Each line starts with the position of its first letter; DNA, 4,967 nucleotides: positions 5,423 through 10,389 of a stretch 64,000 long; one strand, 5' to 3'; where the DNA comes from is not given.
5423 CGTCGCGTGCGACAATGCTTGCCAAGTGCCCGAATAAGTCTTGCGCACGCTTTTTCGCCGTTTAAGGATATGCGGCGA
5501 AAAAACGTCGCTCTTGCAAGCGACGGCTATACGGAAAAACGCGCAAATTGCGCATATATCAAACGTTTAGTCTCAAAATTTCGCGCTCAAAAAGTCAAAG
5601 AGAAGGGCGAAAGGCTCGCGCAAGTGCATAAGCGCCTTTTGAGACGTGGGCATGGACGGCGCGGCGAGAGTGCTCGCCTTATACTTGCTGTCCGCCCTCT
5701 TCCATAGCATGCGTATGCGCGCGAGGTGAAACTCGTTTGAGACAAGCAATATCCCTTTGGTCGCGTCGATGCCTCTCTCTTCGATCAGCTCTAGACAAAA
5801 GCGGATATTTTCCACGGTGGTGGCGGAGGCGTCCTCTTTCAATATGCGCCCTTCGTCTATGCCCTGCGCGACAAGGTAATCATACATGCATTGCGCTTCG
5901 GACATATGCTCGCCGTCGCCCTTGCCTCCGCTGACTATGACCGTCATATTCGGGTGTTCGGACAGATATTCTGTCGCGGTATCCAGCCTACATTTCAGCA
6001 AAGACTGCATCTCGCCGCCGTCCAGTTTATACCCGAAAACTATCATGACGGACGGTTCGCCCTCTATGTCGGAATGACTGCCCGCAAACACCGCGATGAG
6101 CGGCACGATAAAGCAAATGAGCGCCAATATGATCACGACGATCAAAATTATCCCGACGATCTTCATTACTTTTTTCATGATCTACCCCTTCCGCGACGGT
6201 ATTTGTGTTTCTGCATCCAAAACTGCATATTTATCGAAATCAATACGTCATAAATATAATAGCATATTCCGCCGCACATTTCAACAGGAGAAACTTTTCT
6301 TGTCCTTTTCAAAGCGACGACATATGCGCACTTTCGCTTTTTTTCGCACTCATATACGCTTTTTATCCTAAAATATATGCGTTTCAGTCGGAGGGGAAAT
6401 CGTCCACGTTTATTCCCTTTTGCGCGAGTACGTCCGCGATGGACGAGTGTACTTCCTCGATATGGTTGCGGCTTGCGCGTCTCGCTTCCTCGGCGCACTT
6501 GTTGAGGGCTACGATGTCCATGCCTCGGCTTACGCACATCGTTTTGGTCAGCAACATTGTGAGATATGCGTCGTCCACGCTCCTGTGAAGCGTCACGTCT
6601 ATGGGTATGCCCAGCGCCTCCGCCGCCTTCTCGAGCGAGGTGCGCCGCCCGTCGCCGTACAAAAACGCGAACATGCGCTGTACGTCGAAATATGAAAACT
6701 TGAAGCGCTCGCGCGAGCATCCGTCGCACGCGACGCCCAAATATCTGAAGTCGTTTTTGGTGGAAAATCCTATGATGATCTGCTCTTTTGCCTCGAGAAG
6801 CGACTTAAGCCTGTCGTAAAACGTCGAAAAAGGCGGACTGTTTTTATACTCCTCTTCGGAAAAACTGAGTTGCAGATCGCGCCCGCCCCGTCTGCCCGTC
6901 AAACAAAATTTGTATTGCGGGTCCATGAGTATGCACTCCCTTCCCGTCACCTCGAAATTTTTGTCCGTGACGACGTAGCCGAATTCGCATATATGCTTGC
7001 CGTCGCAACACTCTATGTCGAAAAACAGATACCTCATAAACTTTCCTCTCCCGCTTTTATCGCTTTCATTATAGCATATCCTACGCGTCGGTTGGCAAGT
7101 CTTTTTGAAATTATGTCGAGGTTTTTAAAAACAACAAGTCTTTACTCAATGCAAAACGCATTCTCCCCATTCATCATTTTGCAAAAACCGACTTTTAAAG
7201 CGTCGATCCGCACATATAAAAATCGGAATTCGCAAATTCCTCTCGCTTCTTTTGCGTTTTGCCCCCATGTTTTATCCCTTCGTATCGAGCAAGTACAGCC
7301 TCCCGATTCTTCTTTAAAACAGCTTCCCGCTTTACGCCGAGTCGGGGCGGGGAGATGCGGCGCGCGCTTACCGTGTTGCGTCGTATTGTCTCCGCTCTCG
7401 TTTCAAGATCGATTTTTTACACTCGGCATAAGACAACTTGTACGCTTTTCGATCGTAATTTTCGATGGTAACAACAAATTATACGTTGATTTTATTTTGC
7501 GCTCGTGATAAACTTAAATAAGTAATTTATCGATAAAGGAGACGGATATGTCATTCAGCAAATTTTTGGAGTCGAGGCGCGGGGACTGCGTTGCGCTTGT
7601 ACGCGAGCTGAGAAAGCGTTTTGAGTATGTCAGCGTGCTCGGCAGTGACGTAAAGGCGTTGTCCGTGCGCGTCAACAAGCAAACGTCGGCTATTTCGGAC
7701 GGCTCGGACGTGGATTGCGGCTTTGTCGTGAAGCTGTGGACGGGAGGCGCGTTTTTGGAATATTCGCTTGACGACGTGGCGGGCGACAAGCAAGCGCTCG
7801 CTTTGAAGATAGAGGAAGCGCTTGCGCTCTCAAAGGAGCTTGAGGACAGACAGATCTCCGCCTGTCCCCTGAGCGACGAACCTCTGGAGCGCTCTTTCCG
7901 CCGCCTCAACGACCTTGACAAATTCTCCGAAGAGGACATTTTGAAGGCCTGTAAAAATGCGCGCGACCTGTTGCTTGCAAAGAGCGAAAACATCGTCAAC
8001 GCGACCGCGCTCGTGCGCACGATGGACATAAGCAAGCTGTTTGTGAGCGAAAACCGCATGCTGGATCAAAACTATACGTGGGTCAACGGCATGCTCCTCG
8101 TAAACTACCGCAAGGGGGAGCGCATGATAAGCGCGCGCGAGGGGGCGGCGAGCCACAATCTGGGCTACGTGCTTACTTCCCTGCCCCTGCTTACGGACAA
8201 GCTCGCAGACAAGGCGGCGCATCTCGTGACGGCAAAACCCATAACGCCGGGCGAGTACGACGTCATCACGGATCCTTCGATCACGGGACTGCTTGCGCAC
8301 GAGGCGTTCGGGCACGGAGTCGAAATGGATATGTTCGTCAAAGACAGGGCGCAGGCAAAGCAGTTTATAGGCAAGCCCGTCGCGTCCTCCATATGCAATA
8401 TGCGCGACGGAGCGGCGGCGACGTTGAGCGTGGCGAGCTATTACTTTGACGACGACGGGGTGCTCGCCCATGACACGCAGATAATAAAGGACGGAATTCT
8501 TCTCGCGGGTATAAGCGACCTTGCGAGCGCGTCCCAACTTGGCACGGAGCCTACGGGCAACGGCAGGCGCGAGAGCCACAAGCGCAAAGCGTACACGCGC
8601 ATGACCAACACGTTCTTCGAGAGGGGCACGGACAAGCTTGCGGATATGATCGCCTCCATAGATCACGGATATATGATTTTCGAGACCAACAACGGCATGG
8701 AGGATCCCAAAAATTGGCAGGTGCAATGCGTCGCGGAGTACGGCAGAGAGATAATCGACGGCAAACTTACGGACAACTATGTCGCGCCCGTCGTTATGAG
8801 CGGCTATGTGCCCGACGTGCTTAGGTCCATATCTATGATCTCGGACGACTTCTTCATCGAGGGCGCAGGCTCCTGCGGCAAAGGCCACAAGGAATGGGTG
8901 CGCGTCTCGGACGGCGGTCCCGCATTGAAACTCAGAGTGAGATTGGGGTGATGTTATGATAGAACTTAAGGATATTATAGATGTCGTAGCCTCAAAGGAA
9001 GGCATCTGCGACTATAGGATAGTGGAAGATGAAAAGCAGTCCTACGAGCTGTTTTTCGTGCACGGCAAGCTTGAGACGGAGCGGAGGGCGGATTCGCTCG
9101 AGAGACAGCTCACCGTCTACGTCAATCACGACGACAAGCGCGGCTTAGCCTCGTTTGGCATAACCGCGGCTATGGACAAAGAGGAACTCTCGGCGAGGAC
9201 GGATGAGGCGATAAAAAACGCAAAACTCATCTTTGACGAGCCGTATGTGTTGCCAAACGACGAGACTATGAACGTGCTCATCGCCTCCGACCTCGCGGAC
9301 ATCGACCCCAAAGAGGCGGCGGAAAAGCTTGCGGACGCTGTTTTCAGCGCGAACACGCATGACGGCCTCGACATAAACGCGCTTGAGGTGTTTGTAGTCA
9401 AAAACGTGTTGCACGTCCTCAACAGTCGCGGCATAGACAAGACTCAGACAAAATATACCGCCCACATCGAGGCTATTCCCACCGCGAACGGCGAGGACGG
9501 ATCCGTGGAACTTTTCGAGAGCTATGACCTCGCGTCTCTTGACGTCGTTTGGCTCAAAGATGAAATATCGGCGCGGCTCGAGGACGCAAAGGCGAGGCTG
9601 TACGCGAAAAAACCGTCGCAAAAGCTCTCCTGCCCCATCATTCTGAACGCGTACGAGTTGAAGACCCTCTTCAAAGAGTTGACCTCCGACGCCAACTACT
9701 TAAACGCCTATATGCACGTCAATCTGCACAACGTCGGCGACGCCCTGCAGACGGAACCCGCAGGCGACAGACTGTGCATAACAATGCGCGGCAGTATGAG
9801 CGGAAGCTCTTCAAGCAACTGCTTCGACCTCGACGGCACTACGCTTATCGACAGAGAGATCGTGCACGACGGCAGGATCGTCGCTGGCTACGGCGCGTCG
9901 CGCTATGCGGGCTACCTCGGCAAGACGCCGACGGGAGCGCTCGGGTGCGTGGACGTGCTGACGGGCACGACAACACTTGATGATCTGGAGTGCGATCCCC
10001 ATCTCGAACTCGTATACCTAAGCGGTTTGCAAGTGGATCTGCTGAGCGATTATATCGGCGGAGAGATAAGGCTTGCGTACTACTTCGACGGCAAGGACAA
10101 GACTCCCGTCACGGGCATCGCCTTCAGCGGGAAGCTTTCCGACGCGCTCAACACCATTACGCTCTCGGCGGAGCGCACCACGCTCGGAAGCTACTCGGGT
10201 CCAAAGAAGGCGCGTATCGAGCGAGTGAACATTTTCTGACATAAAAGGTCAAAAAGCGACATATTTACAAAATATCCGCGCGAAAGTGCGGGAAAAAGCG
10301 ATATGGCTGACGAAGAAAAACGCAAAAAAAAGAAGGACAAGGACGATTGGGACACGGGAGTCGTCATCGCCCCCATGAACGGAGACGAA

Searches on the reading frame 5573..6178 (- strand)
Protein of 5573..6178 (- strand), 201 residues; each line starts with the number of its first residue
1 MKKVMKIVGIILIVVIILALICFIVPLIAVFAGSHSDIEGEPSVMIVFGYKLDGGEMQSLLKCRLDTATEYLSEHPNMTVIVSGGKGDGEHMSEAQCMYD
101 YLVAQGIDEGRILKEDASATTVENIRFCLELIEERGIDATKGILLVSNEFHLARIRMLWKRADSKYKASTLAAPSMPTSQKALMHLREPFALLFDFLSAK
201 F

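Call 14: search_protein_families(library=pfam, proteins=[window:5573-6178:-], max_evalue=0.001)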
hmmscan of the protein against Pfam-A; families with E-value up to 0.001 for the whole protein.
window:5573-6178:- (201 aa): 1 family
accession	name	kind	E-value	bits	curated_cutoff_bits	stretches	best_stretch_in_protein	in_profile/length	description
PF02698.23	DUF218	-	1.6e-25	90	27.6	1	44-179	2-114/133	DUF218 domain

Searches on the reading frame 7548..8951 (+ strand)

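Call 14: search_protein_families(library=pfam, proteins=[window:7548-8951:+], max_evalue=0.001)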
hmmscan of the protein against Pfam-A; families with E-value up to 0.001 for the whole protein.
window:7548-8951:+ (467 aa): 1 family
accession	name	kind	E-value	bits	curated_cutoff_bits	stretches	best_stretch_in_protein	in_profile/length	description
PF19289.4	PmbA_TldD_3rd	-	8.8e-43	146.4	22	1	234-460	1-211/220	PmbA/TldA metallopeptidase C-terminal domain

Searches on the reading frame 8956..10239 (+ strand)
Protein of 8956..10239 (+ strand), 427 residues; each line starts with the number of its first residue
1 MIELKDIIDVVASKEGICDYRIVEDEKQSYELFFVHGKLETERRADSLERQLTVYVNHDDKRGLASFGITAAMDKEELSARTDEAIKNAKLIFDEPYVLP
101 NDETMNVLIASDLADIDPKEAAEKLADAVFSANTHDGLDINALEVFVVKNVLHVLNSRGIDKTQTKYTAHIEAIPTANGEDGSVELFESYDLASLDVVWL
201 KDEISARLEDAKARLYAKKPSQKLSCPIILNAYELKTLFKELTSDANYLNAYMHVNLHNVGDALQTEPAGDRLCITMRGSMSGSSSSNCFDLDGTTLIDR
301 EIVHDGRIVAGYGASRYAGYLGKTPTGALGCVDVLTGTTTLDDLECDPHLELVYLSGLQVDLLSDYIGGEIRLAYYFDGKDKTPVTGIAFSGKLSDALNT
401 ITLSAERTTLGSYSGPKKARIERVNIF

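Call 14: search_protein_families(library=pfam, proteins=[window:8956-10239:+], max_evalue=0.001)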
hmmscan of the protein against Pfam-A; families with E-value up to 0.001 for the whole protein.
window:8956-10239:+ (427 aa): 1 family
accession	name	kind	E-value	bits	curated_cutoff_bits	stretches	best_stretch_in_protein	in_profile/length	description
PF19289.4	PmbA_TldD_3rd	-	4.2e-11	42.9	22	1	226-426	4-218/220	PmbA/TldA metallopeptidase C-terminal domain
